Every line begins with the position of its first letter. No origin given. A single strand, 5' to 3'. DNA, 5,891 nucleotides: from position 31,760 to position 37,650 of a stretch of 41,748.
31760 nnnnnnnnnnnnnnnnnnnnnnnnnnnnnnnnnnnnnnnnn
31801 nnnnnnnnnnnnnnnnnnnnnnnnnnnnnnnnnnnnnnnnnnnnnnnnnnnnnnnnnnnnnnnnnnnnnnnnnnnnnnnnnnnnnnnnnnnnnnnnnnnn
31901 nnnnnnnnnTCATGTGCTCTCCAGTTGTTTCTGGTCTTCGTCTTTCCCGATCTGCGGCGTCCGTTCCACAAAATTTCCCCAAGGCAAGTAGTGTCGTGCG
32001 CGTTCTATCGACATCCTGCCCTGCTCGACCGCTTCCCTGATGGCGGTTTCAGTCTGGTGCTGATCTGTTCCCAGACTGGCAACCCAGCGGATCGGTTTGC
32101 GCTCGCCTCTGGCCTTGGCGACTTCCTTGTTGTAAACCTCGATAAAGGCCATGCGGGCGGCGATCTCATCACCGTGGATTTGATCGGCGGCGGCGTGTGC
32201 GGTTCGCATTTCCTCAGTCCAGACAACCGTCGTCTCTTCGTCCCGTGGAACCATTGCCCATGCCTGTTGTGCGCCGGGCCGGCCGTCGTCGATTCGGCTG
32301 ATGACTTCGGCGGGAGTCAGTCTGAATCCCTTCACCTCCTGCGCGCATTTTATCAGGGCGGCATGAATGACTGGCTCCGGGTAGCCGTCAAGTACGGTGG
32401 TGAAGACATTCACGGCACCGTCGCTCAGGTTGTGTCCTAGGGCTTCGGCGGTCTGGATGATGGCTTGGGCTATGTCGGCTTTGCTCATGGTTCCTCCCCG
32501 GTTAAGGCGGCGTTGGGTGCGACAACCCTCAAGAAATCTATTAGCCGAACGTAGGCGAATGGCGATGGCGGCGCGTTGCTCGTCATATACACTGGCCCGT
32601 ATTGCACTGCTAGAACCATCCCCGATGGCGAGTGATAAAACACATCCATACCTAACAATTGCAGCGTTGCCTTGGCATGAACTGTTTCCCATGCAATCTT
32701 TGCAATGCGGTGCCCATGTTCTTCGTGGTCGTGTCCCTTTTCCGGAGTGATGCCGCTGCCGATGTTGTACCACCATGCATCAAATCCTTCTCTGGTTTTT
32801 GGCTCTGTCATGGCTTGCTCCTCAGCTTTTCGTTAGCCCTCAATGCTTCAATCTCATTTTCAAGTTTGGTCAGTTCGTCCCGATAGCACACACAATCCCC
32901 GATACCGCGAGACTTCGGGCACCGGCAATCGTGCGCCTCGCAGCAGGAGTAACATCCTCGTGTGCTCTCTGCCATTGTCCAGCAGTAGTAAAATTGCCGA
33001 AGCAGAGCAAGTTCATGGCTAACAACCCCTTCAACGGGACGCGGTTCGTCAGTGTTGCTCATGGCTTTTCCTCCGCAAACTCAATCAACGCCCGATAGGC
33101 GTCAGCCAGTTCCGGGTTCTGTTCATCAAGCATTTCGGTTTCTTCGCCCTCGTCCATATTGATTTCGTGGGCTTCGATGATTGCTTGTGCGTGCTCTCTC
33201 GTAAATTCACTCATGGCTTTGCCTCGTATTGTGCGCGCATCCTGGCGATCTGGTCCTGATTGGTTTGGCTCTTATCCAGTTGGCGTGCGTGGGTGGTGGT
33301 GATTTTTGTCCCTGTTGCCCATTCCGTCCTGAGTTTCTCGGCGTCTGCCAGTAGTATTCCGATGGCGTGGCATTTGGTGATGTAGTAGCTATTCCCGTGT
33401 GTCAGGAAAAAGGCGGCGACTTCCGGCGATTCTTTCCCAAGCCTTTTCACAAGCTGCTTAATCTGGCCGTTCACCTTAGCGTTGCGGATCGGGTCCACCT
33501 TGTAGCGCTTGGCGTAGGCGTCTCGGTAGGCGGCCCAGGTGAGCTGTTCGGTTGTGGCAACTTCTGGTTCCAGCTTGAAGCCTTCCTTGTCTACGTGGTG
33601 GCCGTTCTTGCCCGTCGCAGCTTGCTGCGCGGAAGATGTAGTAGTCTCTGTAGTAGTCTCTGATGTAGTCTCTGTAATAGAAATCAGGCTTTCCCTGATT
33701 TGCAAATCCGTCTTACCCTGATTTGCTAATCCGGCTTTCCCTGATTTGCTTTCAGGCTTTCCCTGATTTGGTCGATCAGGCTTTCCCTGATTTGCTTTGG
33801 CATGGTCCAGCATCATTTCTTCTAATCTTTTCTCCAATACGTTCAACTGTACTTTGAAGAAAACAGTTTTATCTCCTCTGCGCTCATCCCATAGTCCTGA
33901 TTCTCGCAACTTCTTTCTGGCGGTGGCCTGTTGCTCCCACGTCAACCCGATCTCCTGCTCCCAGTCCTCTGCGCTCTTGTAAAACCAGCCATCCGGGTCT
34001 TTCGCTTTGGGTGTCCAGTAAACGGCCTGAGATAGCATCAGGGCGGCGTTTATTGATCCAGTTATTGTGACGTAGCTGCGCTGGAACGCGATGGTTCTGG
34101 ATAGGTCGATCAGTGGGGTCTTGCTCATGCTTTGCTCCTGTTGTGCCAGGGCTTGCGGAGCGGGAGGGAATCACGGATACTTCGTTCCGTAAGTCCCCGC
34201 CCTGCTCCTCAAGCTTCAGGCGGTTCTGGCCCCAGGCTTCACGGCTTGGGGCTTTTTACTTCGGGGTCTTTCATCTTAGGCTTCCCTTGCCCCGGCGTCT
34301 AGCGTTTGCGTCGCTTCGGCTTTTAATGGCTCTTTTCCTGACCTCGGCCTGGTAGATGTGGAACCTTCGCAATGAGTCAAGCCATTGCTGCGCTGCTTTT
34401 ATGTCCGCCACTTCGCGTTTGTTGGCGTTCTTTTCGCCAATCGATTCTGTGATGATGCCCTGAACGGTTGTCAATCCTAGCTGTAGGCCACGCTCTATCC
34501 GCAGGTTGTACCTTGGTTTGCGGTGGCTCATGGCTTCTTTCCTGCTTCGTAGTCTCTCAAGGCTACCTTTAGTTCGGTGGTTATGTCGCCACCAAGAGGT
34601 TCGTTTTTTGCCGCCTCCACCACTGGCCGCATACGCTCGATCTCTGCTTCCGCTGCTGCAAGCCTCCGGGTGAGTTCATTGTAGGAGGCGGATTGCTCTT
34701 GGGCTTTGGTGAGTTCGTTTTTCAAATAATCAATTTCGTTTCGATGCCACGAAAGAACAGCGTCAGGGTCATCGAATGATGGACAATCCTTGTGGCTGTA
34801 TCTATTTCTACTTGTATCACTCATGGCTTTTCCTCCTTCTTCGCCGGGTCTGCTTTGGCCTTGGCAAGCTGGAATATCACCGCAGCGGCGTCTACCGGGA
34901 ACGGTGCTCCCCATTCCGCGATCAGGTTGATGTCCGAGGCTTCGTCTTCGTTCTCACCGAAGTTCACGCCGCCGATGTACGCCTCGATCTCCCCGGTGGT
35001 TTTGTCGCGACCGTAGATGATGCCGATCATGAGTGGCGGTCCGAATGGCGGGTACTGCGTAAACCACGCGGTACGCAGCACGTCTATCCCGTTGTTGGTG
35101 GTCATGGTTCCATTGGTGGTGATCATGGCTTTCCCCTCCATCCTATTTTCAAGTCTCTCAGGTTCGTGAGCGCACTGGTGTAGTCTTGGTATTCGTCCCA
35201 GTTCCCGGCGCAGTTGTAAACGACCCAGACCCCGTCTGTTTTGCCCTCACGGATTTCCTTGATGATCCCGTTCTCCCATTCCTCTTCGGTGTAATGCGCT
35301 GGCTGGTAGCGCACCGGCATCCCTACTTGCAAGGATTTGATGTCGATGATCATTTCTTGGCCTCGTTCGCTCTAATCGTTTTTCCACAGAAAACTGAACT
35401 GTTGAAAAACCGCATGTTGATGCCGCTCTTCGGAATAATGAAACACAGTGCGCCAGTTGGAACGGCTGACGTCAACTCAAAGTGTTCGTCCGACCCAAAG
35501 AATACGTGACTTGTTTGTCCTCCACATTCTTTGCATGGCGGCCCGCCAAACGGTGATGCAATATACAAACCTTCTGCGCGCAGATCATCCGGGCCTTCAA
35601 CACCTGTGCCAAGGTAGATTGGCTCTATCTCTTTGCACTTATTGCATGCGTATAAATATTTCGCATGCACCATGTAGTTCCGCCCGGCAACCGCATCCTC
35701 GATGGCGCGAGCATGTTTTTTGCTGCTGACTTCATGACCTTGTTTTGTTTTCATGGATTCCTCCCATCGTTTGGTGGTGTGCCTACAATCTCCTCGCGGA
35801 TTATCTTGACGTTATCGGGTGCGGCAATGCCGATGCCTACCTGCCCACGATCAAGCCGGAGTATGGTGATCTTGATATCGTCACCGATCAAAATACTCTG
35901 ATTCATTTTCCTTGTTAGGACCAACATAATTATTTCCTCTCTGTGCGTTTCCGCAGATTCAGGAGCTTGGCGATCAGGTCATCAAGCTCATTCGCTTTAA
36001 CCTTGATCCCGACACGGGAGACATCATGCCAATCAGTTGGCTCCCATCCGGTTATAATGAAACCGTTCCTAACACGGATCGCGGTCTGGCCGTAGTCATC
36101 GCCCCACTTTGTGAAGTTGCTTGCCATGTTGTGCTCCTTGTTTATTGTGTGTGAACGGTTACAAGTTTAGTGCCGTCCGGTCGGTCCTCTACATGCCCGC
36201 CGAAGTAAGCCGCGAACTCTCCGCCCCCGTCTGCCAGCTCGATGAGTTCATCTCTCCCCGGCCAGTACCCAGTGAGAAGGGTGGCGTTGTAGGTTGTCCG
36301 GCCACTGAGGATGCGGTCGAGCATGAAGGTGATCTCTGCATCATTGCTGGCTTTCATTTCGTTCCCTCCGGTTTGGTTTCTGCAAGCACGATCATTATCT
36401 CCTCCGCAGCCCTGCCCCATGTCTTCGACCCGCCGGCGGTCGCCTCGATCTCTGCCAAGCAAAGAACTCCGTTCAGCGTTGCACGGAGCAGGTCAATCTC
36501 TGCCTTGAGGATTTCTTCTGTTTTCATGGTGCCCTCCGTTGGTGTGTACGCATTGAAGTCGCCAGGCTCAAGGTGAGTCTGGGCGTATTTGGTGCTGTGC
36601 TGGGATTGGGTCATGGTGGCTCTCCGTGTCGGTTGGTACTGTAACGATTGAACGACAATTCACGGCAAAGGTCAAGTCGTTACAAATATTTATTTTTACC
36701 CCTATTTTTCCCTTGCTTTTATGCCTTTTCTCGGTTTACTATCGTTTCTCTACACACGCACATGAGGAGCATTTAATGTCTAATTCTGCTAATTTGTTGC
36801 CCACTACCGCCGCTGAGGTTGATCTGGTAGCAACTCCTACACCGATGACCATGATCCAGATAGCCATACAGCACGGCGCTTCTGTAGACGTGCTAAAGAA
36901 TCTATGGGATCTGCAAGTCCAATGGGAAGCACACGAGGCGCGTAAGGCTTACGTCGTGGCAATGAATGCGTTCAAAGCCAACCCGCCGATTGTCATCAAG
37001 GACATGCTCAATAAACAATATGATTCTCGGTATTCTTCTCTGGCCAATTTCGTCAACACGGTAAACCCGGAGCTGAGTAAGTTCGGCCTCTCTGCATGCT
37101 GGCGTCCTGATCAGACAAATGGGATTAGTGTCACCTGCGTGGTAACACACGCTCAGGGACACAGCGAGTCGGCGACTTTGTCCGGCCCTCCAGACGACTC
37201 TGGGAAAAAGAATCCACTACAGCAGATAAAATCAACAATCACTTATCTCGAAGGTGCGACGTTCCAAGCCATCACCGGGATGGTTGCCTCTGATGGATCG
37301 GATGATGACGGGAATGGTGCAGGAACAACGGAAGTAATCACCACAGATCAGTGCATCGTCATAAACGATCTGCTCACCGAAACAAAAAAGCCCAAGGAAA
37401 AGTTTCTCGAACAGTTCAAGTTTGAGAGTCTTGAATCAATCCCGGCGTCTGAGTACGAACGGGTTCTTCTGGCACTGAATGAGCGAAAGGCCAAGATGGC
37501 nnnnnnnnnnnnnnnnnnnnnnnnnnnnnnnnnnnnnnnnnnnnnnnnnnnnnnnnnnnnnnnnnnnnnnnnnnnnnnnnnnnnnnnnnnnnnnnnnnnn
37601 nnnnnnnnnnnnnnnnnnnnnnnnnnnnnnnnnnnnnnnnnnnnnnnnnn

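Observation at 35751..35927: Phage-encoded CsrA/RsmA homologue hidden below the ORF-track size cut-off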

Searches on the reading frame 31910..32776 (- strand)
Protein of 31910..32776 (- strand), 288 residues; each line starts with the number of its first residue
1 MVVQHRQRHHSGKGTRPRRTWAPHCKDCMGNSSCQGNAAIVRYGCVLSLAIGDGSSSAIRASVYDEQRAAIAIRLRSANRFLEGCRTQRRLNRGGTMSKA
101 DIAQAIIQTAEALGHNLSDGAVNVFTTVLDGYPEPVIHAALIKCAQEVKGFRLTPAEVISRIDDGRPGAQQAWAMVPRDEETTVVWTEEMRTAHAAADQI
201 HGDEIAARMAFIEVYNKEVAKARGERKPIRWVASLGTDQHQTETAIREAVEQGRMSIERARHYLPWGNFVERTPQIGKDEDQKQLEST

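Call 16: search_protein_families(library=phrogs, proteins=[window:31910-32776:-], max_evalue=0.00001)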
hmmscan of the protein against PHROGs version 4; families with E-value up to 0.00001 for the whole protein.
window:31910-32776:- (288 aa): 1 family
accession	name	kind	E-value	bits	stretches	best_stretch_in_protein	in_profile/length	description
phrog_6028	-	unknown function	2.7e-48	165.7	1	99-265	7-178/265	-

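Call 88: search_protein_families(library=pfam, proteins=[window:31910-32776:-], max_evalue=0.001)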
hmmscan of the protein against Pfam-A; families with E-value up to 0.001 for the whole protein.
window:31910-32776:- (288 aa): 0 families

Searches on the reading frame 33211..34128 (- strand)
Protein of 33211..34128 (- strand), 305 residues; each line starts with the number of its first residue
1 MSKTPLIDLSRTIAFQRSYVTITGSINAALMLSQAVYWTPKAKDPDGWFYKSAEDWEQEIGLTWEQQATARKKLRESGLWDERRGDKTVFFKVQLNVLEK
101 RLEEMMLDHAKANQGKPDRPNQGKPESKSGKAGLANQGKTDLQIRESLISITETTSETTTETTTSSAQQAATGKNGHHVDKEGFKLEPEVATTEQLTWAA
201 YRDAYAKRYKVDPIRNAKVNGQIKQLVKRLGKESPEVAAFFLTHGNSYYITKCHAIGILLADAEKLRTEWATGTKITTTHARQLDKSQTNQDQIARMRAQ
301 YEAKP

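Call 11: search_protein_families(library=phrogs, proteins=[window:33211-34128:-], max_evalue=0.001)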
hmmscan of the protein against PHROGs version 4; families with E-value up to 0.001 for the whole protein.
window:33211-34128:- (305 aa): 9 families
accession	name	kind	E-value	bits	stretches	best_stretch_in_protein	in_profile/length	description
phrog_9773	-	DNA, RNA and nucleotide metabolism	5.9e-33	115.8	1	9-204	10-201/288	replication initiation O-like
phrog_11527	-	unknown function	1.1e-25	92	1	166-294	187-313/333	-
phrog_1347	-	unknown function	2.2e-25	90.3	1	5-182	5-192/417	-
phrog_6493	-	DNA, RNA and nucleotide metabolism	2.2e-17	64.3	1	16-228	14-179/261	DnaD-like helicase loader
phrog_678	-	DNA, RNA and nucleotide metabolism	2e-09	38.5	1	11-228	62-256/346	replication initiation O-like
phrog_391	-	DNA, RNA and nucleotide metabolism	8.5e-09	36.5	1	41-296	32-294/298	replication initiation O-like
phrog_428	-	DNA, RNA and nucleotide metabolism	6.1e-07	29.9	1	24-166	101-220/455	replication initiation protein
phrog_270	-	DNA, RNA and nucleotide metabolism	0.00037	21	1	35-162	51-161/383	replication initiation protein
phrog_186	-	DNA, RNA and nucleotide metabolism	0.00052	20.8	1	36-164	55-162/308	DnaD-like helicase loader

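Call 12: search_protein_families(library=pfam, proteins=[window:33211-34128:-], max_evalue=0.01)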
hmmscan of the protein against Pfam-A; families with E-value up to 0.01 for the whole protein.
window:33211-34128:- (305 aa): 0 families

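Call 72: find_related_loci(query=window:33214-34128:-, collection=metagenome_contigs, flank=8000)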
Query window:33214-34128:- (305 aa) in metagenome_contigs; peptide patterns used: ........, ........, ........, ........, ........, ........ (x = any residue, [..] = any of these).
237 stretches matched a pattern; 10 encode a relative of the query (tblastn E <= 1e-3); 10 distinct loci.
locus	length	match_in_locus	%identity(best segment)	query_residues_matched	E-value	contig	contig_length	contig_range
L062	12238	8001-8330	55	188-297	2e-39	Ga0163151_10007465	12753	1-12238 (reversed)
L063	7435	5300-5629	55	188-297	2e-39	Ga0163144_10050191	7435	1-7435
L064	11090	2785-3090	62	197-297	4e-39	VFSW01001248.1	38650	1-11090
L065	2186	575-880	50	6-105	9e-27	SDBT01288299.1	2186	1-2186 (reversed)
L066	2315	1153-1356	62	9-76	2e-24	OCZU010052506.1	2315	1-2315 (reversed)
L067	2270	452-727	48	13-106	9e-24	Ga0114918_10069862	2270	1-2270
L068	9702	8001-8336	41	9-109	2e-23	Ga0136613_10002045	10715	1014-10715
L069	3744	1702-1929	50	9-84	7e-22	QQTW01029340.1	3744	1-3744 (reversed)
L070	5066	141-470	36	10-114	1e-16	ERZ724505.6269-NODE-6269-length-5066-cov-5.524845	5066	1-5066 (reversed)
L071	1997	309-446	57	19-63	9e-13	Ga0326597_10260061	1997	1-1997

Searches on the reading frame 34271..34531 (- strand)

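Call 11: search_protein_families(library=phrogs, proteins=[window:34271-34531:-], max_evalue=0.001)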
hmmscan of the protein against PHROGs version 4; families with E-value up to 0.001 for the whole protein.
window:34271-34531:- (86 aa): 1 family
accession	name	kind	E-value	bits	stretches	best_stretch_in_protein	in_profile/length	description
phrog_17347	-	unknown function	0.00081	20.1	1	19-62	258-301/312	-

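Call 12: search_protein_families(library=pfam, proteins=[window:34271-34531:-], max_evalue=0.01)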
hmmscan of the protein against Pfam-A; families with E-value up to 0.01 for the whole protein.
window:34271-34531:- (86 aa): 0 families

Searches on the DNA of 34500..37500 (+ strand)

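Call 8: search_dna_similar(query=window:34500-37500:+, collection=phages, mode=near, max_rows=20)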
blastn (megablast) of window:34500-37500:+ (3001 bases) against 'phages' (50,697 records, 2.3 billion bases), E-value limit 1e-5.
No match.

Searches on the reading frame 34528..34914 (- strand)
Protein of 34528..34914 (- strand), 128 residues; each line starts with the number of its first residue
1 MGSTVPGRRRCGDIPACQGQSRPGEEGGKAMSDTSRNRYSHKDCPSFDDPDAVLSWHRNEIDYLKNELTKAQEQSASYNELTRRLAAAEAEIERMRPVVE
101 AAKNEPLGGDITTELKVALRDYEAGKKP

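Call 11: search_protein_families(library=phrogs, proteins=[window:34528-34914:-], max_evalue=0.001)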
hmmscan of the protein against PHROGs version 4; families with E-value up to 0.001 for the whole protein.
window:34528-34914:- (128 aa): 0 families

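Call 12: search_protein_families(library=pfam, proteins=[window:34528-34914:-], max_evalue=0.01)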
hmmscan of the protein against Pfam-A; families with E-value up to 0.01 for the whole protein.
window:34528-34914:- (128 aa): 2 families
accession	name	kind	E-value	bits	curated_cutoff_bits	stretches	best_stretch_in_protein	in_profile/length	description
PF17082.10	Spc29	-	8.4e-05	22.9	31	1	27-101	100-171/245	Spindle Pole Component 29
PF06698.16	DUF1192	-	0.0046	17.5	25.5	0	77-103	21-47/58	Protein of unknown function (DUF1192)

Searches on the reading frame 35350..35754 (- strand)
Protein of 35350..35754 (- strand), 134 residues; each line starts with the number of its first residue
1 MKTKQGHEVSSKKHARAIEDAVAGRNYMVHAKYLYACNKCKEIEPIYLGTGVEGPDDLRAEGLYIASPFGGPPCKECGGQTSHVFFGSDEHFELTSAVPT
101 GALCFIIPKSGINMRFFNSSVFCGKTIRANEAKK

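Call 11: search_protein_families(library=phrogs, proteins=[window:35350-35754:-], max_evalue=0.001)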
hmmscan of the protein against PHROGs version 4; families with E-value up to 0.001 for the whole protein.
window:35350-35754:- (134 aa): 0 families

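Call 12: search_protein_families(library=pfam, proteins=[window:35350-35754:-], max_evalue=0.01)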
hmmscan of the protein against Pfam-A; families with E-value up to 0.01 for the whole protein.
window:35350-35754:- (134 aa): 0 families

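Call 29: find_related_loci(query=window:35353-35754:-, collection=viral_contigs, flank=6000)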
Query window:35353-35754:- (134 aa) in viral_contigs; peptide patterns used: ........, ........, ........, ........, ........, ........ (x = any residue, [..] = any of these).
4 stretches matched a pattern; 1 encode a relative of the query (tblastn E <= 1e-3); 1 distinct loci.
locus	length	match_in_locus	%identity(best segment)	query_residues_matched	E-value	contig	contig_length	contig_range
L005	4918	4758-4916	72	1-53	1e-21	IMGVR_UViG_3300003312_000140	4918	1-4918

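Call 87: search_protein_families(library=padloc, proteins=[window:35350-35754:-], max_evalue=0.01)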
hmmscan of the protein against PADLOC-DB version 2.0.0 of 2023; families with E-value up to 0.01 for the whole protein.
window:35350-35754:- (134 aa): 0 families
